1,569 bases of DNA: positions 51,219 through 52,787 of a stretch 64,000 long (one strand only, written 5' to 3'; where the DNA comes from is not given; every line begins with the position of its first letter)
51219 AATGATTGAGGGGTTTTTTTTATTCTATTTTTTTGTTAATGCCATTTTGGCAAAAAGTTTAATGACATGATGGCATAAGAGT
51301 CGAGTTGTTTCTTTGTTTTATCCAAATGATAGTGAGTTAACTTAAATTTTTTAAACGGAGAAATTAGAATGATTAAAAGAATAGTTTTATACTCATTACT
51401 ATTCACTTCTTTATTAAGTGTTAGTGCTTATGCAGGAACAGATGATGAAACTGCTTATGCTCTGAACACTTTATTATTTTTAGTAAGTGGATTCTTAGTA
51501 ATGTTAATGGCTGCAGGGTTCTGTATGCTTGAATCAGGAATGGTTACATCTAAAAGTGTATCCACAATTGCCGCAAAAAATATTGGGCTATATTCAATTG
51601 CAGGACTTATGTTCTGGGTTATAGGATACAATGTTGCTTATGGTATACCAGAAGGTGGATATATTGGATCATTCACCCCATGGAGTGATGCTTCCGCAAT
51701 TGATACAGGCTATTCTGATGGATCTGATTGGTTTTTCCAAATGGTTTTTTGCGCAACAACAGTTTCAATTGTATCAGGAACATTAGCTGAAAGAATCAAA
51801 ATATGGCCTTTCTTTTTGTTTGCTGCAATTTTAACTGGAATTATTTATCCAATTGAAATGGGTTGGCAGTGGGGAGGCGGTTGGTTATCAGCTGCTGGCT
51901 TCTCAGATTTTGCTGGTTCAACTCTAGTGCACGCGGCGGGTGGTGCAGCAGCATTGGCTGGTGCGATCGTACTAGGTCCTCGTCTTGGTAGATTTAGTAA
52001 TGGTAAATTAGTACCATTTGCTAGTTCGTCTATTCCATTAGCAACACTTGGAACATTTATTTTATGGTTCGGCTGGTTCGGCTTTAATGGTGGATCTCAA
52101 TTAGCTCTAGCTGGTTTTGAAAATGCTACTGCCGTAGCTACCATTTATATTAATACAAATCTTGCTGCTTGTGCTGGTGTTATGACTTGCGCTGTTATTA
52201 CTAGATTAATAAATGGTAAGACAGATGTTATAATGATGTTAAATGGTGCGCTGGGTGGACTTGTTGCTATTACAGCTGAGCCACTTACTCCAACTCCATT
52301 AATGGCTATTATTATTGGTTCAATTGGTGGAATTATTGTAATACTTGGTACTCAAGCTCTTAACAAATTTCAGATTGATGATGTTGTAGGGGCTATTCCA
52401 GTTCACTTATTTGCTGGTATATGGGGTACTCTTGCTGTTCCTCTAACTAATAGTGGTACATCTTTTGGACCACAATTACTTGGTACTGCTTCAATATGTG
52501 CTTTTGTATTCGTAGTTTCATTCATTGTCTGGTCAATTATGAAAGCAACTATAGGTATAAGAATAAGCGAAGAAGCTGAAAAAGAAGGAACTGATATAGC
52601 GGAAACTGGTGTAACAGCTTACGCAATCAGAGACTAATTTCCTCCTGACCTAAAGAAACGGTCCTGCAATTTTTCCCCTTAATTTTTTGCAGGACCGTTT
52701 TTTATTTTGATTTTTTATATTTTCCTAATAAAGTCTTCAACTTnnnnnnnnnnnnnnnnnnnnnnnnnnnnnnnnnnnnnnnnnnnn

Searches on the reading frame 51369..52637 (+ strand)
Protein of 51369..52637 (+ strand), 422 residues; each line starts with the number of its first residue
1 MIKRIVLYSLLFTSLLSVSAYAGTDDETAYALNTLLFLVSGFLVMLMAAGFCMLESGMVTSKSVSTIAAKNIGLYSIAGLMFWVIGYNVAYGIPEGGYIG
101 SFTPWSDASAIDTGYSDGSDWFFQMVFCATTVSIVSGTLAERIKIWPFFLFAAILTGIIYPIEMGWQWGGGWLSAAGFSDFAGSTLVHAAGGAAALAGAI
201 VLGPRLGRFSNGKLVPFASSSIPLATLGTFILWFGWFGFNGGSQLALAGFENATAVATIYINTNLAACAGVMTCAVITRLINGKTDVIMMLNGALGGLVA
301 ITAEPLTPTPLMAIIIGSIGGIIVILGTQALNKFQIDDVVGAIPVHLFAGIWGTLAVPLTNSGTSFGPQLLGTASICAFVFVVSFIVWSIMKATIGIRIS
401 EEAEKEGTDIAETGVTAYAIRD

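Call 9: search_protein_families(library=pfam, proteins=[window:51369-52637:+])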
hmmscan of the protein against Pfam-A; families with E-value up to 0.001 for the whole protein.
window:51369-52637:+ (422 aa): 1 family
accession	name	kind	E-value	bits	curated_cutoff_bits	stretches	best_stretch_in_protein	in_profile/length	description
PF00909.26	Ammonium_transp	-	2.4e-102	343.1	23.2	1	36-418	2-399/399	Ammonium Transporter Family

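Call 21: find_homologous_proteins(query=window:51369-52634:+, max_evalue=1e-50)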
Query window:51369-52634:+ (422 aa): 8000 proteins with E <= 1e-50 among 8000 candidates; the best 120 are listed.
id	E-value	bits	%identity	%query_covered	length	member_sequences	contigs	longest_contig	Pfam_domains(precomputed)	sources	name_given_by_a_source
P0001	4.2e-268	907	100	100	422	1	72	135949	PF00909.27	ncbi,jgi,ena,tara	ncbi:MAG: ammonium transporter [Candidatus Pelagibacterales bacterium]|tara:strand:- start:172 stop:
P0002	4.6e-268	907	100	100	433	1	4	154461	PF00909.27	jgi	jgi:Amt family ammonium transporter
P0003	4.8e-268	907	100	100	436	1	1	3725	PF00909.27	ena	-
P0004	5.2e-268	907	100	100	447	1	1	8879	PF00909.27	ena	-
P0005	5.7e-268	907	100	100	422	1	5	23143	PF00909.27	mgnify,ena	mgnify:FL=1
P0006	5.7e-268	907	100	100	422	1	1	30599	PF00909.27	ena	-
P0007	5.9e-268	907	100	100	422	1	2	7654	PF00909.27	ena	-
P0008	7.5e-268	907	100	100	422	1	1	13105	PF00909.27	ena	-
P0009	8.4e-268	906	100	100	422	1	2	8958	PF00909.27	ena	-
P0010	9.6e-268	906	100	100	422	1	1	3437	PF00909.27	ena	-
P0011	9.8e-268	906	100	100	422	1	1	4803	PF00909.27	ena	-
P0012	9.9e-268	906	100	100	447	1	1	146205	PF00909.27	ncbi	-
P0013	9.9e-268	906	100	100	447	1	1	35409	PF00909.27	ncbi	-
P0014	1.0e-267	906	100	100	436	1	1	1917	PF00909.27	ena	-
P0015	1.5e-267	906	100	100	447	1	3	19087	PF00909.27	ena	-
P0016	1.7e-267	905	100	100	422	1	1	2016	PF00909.27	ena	-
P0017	2.8e-267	905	100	100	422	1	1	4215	PF00909.27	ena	-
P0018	3.0e-267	905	100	100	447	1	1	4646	PF00909.27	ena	-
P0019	3.1e-267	905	100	100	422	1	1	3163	PF00909.27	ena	-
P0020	3.5e-267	904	99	100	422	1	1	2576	PF00909.27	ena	-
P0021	3.9e-267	904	100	100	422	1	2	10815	PF00909.27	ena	-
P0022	9.7e-266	900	99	100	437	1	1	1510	PF00909.27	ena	-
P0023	1.5e-265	899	99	100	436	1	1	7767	PF00909.27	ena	-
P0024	2.8e-265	898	99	100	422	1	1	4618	PF00909.27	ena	-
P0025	3.9e-265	898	98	100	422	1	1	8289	PF00909.27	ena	-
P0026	4.6e-265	897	99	100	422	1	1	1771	PF00909.27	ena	-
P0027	7.0e-265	897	98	100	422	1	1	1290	PF00909.27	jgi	jgi:Amt family ammonium transporter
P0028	7.9e-265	897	98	100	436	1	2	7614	PF00909.27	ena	-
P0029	9.3e-265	896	98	100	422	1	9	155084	PF00909.27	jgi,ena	-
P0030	9.5e-265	896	98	100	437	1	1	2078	PF00909.27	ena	-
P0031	1.3e-264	896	98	100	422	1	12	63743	PF00909.27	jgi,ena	-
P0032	1.4e-264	896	98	100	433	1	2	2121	PF00909.27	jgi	jgi:Amt family ammonium transporter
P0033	1.4e-264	896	98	100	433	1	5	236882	PF00909.27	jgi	jgi:Amt family ammonium transporter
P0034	1.4e-264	896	98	100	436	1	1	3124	PF00909.27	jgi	jgi:Amt family ammonium transporter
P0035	1.4e-264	896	98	100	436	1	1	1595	PF00909.27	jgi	jgi:Amt family ammonium transporter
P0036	1.4e-264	896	98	100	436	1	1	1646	PF00909.27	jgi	jgi:Amt family ammonium transporter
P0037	2.1e-264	895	98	100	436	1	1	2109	PF00909.27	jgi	jgi:Amt family ammonium transporter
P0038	2.5e-264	895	98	100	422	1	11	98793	PF00909.27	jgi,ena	jgi:Amt family ammonium transporter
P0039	2.6e-264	895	98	100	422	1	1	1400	PF00909.27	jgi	jgi:Amt family ammonium transporter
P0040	2.8e-264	895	98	100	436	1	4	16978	PF00909.27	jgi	jgi:Amt family ammonium transporter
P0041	3.4e-264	895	97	100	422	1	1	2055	PF00909.27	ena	-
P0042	4.5e-264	894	98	100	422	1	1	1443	PF00909.27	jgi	jgi:Amt family ammonium transporter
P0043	8.7e-264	893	97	100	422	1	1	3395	PF00909.27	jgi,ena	jgi:Amt family ammonium transporter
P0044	9.0e-264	893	97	100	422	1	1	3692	PF00909.27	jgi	jgi:Amt family ammonium transporter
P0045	9.3e-264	893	97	100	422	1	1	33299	PF00909.27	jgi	jgi:Amt family ammonium transporter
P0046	9.9e-264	893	98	100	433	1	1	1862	PF00909.27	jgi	jgi:Amt family ammonium transporter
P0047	1.0e-263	893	98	100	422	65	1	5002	PF00909.27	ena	-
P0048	1.2e-263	893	97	100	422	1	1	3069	PF00909.27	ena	-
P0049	1.5e-263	892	98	100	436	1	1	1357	PF00909.27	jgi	jgi:Amt family ammonium transporter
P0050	2.2e-263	892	100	98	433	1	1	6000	PF00909.27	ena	-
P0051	2.9e-263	892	98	100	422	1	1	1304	PF00909.27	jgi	jgi:Amt family ammonium transporter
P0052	4.2e-263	891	97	100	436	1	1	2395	PF00909.27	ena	-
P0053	1.8e-262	889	97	100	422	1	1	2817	PF00909.27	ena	-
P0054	2.6e-262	888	97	100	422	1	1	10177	PF00909.27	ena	-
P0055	3.5e-262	888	97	100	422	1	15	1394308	PF00909.27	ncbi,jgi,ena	jgi:Amt family ammonium transporter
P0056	3.7e-262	888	97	100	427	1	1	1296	PF00909.27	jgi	jgi:Amt family ammonium transporter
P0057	6.2e-262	887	97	100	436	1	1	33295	PF00909.27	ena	-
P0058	6.5e-262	887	97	100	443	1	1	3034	PF00909.27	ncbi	-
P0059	9.7e-262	886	97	100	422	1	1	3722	PF00909.27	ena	-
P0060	9.7e-262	886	97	100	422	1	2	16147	PF00909.27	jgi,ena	-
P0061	1.0e-261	886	97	100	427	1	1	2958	PF00909.27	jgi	jgi:Amt family ammonium transporter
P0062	1.2e-261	886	97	100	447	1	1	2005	PF00909.27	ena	-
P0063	1.2e-261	886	97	100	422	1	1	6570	PF00909.27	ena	-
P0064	1.5e-261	886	97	100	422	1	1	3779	PF00909.27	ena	-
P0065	1.9e-261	886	96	100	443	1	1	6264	PF00909.27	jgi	jgi:Amt family ammonium transporter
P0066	3.5e-243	825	90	100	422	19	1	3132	PF00909.27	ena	-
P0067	5.3e-242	821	89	100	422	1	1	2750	PF00909.27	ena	-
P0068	7.5e-242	821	95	94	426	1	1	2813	PF00909.27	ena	-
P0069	1.6e-241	820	89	100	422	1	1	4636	PF00909.27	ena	-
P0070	3.4e-241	819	89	100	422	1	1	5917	PF00909.27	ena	-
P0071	6.6e-241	818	89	100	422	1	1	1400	PF00909.27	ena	-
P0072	6.3e-240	815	87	100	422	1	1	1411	PF00909.27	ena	-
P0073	9.7e-233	791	86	100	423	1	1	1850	PF00909.27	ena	-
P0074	2.6e-230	783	84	100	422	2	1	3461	PF00909.27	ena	-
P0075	3.5e-230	783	84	100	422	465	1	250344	PF00909.27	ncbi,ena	-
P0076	3.6e-223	759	82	100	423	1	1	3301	PF00909.27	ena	-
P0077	1.7e-222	757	82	100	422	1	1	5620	PF00909.27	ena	-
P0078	7.2e-222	755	91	91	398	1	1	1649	PF00909.27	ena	-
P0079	1.4e-218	744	85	96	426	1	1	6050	PF00909.27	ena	-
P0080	4.8e-218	743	81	100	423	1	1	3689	PF00909.27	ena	-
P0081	8.9e-218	742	81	100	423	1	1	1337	PF00909.27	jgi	jgi:Amt family ammonium transporter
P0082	6.1e-217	739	80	100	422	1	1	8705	PF00909.27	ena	-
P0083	1.1e-216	738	80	100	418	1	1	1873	PF00909.27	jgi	jgi:Amt family ammonium transporter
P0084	3.8e-214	730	78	100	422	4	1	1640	PF00909.27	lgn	-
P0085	3.0e-212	723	78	100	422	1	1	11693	PF00909.27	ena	-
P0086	4.1e-212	723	78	100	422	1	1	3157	PF00909.27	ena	-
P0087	3.3e-211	720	78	100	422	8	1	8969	PF00909.27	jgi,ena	-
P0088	6.5e-210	716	80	97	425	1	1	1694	PF00909.27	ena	-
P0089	7.5e-210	716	78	100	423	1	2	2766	PF00909.27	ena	-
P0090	7.7e-210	716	78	100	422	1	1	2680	PF00909.27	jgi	-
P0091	9.2e-210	715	78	100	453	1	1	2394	PF00909.27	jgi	jgi:Amt family ammonium transporter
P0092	2.5e-209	714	78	100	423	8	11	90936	PF00909.27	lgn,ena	-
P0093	5.2e-209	713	83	94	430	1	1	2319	PF00909.27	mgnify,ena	mgnify:CR=1 FL=1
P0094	5.2e-209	713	78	100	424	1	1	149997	PF00909.27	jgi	-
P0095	7.9e-209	712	78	100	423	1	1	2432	PF00909.27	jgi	-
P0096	1.6e-208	711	77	100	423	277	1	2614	PF00909.27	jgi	jgi:Amt family ammonium transporter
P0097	3.2e-207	707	79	100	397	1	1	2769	PF00909.27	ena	-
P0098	7.3e-207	706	77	100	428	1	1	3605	PF00909.27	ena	-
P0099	1.8e-205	701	79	97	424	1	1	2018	PF00909.27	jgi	-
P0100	2.2e-205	701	77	99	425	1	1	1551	PF00909.27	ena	-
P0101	2.2e-205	701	78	97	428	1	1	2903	PF00909.27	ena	-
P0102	3.3e-205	700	79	97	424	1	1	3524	PF00909.27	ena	-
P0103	4.5e-205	700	78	97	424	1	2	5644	PF00909.27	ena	-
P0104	4.9e-205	700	77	99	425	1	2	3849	PF00909.27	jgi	jgi:Amt family ammonium transporter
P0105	5.0e-205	700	78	97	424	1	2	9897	PF00909.27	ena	-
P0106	5.9e-205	699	78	97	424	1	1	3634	PF00909.27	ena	-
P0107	6.6e-205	699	77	99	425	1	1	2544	PF00909.27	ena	-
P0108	6.6e-205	699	78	97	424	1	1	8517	PF00909.27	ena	-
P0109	6.8e-205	699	78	97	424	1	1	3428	PF00909.27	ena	-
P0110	9.4e-205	699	78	97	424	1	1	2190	PF00909.27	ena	-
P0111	9.5e-205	699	77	99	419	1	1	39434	PF00909.27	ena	-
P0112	2.3e-204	697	76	100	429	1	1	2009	PF00909.27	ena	-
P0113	4.6e-204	696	78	97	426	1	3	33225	PF00909.27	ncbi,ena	-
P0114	5.9e-204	696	76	100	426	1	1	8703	PF00909.27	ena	-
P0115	6.6e-204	696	78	97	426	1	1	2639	PF00909.27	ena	-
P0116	7.0e-204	696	76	100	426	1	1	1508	PF00909.27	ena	-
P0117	1.0e-203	695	79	95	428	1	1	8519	PF00909.27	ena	-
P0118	1.1e-203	695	77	99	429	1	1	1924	PF00909.27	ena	-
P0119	2.0e-203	694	79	97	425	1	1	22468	PF00909.27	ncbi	-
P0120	2.0e-203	694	76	100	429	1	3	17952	PF00909.27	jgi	jgi:Amt family ammonium transporter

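Call 22: find_encoding_contigs(protein=P0075, flank=4000, max_places=3)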
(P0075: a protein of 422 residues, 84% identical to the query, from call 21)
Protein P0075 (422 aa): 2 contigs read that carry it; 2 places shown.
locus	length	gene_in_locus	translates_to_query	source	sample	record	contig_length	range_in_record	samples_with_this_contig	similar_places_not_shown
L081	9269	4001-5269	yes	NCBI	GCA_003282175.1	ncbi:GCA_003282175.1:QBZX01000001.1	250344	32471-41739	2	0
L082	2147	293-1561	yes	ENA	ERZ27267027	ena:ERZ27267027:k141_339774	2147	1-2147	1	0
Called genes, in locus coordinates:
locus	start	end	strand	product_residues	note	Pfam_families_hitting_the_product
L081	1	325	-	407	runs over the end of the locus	PF13795:HupE_UreJ_2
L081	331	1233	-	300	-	PF13623:SurA_N_2 (faint), PF13145:Rotamase_2 (weak)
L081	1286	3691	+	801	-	PF12228:DUF3604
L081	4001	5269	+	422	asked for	PF00909:Ammonium_transp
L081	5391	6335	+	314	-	PF05448:AXE1 (faint), PF01738:DLH, PF20434:BD-FAE (weak), PF02230:Abhydrolase_2 (weak), PF00326:Peptidase_S9 (faint)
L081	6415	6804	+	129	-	PF00717:Peptidase_S24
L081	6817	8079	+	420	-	PF00817:IMS, PF11798:IMS_HHH (weak), PF11799:IMS_C, PF13438:DUF4113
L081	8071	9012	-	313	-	PF00561:Abhydrolase_1, PF12146:Hydrolase_4, PF12697:Abhydrolase_6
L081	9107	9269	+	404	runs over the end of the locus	PF13458:Peripla_BP_6, PF01094:ANF_receptor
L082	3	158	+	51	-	?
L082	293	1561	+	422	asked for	PF00909:Ammonium_transp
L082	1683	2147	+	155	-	?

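Call 23: find_encoding_contigs(protein=P0092, flank=4000, max_places=5)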
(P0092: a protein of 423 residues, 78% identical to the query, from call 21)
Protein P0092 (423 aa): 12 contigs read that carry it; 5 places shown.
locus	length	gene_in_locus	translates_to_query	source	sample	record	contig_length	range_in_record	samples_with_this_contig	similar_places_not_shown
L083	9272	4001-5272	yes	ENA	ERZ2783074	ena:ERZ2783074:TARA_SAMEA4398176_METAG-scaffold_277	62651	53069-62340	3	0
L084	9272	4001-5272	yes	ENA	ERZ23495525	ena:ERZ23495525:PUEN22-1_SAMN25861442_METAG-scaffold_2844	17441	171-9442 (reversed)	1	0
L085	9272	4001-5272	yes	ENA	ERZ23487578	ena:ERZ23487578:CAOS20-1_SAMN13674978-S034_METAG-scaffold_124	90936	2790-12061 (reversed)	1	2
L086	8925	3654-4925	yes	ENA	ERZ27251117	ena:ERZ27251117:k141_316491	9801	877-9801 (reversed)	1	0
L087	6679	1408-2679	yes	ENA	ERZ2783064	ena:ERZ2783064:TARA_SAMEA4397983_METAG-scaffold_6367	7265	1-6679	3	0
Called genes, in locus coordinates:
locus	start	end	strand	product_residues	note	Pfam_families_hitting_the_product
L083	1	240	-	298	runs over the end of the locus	PF13623:SurA_N_2 (weak), PF13624:SurA_N_3, PF13145:Rotamase_2 (weak)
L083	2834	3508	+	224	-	PF01965:DJ-1_PfpI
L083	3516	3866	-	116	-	PF00543:P-II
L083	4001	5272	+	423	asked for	PF00909:Ammonium_transp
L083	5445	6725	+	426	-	PF00909:Ammonium_transp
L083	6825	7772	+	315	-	PF05448:AXE1 (faint), PF01738:DLH, PF20434:BD-FAE (faint), PF00326:Peptidase_S9 (faint)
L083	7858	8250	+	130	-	PF00717:Peptidase_S24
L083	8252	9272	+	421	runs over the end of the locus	PF00817:IMS, PF11799:IMS_C, PF13438:DUF4113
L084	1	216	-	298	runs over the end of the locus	PF13623:SurA_N_2 (weak), PF13624:SurA_N_3, PF13145:Rotamase_2 (weak)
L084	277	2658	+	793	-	PF12228:DUF3604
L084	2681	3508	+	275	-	PF01965:DJ-1_PfpI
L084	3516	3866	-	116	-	PF00543:P-II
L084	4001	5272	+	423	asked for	PF00909:Ammonium_transp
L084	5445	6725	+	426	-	PF00909:Ammonium_transp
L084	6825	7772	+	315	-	PF05448:AXE1 (faint), PF01738:DLH, PF20434:BD-FAE (weak), PF00326:Peptidase_S9 (faint)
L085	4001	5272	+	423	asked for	PF00909:Ammonium_transp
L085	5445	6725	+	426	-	PF00909:Ammonium_transp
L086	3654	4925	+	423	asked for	PF00909:Ammonium_transp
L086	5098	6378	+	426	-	PF00909:Ammonium_transp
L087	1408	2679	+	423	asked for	PF00909:Ammonium_transp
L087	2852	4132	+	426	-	PF00909:Ammonium_transp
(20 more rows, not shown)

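Call 24: find_encoding_contigs(protein=P0094, flank=4000, max_places=3)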
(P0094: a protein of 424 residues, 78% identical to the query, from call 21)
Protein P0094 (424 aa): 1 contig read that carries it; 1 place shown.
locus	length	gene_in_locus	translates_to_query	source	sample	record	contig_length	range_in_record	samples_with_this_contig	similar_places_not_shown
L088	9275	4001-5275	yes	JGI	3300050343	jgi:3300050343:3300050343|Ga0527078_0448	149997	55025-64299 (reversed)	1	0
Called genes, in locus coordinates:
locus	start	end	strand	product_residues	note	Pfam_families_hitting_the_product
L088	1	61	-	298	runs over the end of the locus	PF13623:SurA_N_2 (weak), PF13624:SurA_N_3 (weak), PF13145:Rotamase_2 (faint)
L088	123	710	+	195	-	PF12228:DUF3604 (faint)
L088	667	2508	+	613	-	PF12228:DUF3604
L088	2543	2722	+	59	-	-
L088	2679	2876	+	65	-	-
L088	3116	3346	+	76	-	-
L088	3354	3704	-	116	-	PF00543:P-II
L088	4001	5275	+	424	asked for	PF00909:Ammonium_transp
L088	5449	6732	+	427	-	PF00909:Ammonium_transp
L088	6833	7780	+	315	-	PF05448:AXE1 (faint), PF01738:DLH, PF20434:BD-FAE (faint), PF00326:Peptidase_S9 (faint)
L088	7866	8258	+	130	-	PF00717:Peptidase_S24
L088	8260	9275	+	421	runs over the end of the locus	PF00817:IMS, PF11799:IMS_C, PF13438:DUF4113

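Call 31: find_encoding_contigs(protein=P0111, flank=4000, max_places=2)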
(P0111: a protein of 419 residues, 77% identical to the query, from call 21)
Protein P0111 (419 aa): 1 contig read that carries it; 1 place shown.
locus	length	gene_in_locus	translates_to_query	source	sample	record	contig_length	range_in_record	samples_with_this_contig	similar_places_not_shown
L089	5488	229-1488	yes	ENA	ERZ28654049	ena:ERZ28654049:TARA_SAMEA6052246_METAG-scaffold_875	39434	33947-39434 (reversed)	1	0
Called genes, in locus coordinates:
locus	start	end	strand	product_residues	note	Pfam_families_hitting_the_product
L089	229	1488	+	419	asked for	PF00909:Ammonium_transp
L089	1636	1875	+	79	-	PF00126:HTH_1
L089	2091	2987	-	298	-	PF00892:EamA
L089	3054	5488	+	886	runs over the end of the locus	PF28598:PDH_E1_N, PF00456:Transketolase_N, PF17831:PDH_E1_M, PF22613:Transketolase_C_1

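Call 32: find_encoding_contigs(protein=P0113, flank=4000, max_places=3)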
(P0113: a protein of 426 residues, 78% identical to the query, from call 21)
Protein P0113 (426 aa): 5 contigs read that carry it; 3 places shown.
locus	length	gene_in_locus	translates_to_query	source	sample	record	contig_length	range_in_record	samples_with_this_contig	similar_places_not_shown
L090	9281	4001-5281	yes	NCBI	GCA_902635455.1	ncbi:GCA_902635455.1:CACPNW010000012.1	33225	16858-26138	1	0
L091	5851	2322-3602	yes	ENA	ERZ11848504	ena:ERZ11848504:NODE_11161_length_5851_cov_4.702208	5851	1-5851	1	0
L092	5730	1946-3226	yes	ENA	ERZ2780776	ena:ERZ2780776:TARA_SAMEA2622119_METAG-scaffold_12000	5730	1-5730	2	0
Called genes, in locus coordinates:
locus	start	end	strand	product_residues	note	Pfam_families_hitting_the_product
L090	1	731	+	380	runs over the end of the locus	PF01408:GFO_IDH_MocA, PF22725:GFO_IDH_MocA_C3, PF02894:GFO_IDH_MocA_C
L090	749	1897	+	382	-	PF01408:GFO_IDH_MocA, PF03447:NAD_binding_3 (weak), PF02894:GFO_IDH_MocA_C, PF22725:GFO_IDH_MocA_C3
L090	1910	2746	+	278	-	PF01261:AP_endonuc_2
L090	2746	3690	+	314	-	PF00294:PfkB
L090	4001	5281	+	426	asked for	PF00909:Ammonium_transp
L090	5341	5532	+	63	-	-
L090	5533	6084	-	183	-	PF02622:DUF179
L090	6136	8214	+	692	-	PF11412:DsbD_N, PF02683:DsbD_TM, PF13899:Thioredoxin_7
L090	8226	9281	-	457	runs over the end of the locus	PF01565:FAD_binding_4, PF02913:FAD-oxidase_C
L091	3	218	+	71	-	?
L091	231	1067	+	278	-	PF01261:AP_endonuc_2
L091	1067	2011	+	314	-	PF00294:PfkB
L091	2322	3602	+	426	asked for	PF00909:Ammonium_transp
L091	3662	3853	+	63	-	-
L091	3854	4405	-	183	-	PF02622:DUF179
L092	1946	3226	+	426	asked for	PF00909:Ammonium_transp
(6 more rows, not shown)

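Call 33: find_encoding_contigs(protein=P0119, flank=4000, max_places=2)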
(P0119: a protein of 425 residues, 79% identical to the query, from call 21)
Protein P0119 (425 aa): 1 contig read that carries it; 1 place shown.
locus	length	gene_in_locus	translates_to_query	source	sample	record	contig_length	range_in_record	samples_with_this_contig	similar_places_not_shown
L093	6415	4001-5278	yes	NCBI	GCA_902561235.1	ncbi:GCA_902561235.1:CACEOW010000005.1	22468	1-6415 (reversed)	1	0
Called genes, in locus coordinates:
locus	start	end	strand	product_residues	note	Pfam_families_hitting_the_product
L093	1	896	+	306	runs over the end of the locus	PF00456:Transketolase_N, PF13292:DXP_synthase_N (weak)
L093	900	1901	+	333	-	PF02779:Transket_pyr, PF02780:Transketolase_C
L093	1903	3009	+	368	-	PF00016:RuBisCO_large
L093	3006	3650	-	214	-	PF00596:Aldolase_II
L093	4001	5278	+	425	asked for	PF00909:Ammonium_transp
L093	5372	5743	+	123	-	-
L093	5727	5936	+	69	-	-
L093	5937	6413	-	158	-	?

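Call 34: find_encoding_contigs(protein=P0120, flank=4000, max_places=3)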
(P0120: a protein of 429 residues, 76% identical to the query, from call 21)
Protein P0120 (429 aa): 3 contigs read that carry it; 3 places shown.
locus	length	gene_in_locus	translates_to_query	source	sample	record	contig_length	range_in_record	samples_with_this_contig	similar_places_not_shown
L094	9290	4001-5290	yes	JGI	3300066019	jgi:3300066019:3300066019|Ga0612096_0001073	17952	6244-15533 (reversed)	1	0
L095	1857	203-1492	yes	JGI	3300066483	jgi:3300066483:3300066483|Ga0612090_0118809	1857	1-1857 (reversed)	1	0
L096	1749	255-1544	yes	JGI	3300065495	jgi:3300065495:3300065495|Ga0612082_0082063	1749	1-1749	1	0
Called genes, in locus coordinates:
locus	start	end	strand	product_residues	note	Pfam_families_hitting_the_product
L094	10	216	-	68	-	PF20104:DUF6494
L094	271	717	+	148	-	PF01035:DNA_binding_1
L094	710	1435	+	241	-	PF00117:GATase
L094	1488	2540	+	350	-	PF01261:AP_endonuc_2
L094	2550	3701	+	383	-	PF01408:GFO_IDH_MocA, PF22725:GFO_IDH_MocA_C3, PF02894:GFO_IDH_MocA_C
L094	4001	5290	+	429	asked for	PF00909:Ammonium_transp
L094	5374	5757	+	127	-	-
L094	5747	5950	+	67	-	-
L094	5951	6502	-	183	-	PF02622:DUF179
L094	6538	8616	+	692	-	PF11412:DsbD_N, PF02683:DsbD_TM, PF13899:Thioredoxin_7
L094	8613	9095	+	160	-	PF00578:AhpC-TSA (weak), PF08534:Redoxin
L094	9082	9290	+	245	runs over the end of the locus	PF00106:adh_short, PF01370:Epimerase (weak), PF08659:KR, PF13561:adh_short_C2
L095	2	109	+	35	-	?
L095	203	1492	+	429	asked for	PF00909:Ammonium_transp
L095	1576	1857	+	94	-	?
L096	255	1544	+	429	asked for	PF00909:Ammonium_transp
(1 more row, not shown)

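Call 58: search_protein_families(library=ncbifam, proteins=[L083:3516-3866:-, window:51369-52637:+], max_evalue=0.00001)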
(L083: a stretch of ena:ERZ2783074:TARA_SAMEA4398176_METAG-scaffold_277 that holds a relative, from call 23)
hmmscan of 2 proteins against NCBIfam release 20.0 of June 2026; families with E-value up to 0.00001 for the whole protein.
L083:3516-3866:- (116 aa): 2 families
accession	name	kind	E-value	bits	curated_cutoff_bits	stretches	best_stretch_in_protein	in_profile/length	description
NF007946.0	PRK10665.1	equivalog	6.2e-43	146.1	181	1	1-107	1-107/112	P-II family nitrogen regulator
NF008111.0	PRK10858.1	equivalog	9.6e-41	138.7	202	1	1-110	1-110/112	nitrogen regulatory protein P-II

window:51369-52637:+ (422 aa): 3 families
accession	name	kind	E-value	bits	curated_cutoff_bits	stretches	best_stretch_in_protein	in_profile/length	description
TIGR03644.1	marine_trans_1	hypoth_equivalog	1.1e-174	581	514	1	30-419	1-402/404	probable ammonium transporter, marine subtype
TIGR00836.1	amt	subfamily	2.3e-102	343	343.3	1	34-418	2-406/406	ammonium transporter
NF007947.0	PRK10666.1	equivalog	4.8e-39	134.5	657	1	27-418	25-426/428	ammonium transporter AmtB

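Call 78: find_homologous_proteins(query=L083:3519-3866:-, max_evalue=1e-20)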
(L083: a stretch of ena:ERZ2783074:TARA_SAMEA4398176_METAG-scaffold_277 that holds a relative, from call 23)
Query L083:3519-3866:- (116 aa): 7971 proteins with E <= 1e-20 among 8000 candidates; the best 120 are listed.
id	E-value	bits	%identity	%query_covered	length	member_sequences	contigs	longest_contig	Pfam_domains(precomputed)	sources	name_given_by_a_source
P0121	4.2e-67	241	99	100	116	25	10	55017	PF00543.28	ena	-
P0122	5.0e-67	241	100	100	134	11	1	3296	PF00543.28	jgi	jgi:nitrogen regulatory protein PII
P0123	6.6e-59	215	88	100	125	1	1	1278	PF00543.28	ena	-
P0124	9.2e-59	214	88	100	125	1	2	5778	PF00543.28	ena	-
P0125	9.2e-59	214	88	100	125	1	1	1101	PF00543.28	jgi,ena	-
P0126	1.1e-58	214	88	100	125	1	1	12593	PF00543.28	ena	-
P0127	1.2e-58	214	88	100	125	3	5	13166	PF00543.28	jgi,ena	jgi:nitrogen regulatory protein PII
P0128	1.2e-58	214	88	100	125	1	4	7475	PF00543.28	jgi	jgi:nitrogen regulatory protein PII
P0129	1.2e-58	214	88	100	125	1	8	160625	PF00543.28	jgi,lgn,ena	jgi:nitrogen regulatory protein PII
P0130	1.2e-58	214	88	100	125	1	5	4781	PF00543.28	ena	-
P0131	1.2e-58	214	88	100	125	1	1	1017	PF00543.28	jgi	jgi:nitrogen regulatory protein PII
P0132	1.2e-58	214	88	100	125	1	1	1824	PF00543.28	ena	-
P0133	1.2e-58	214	88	100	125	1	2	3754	PF00543.28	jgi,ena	-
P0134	1.6e-58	213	88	100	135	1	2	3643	PF00543.28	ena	-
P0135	1.9e-58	213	88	100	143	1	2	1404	PF00543.28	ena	-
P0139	1.8e-55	203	82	100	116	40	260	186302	PF00543.28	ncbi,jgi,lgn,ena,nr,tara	ncbi:MAG: P-II family nitrogen regulator [Candidatus Pelagibacterales bacterium]|jgi:nitrogen regula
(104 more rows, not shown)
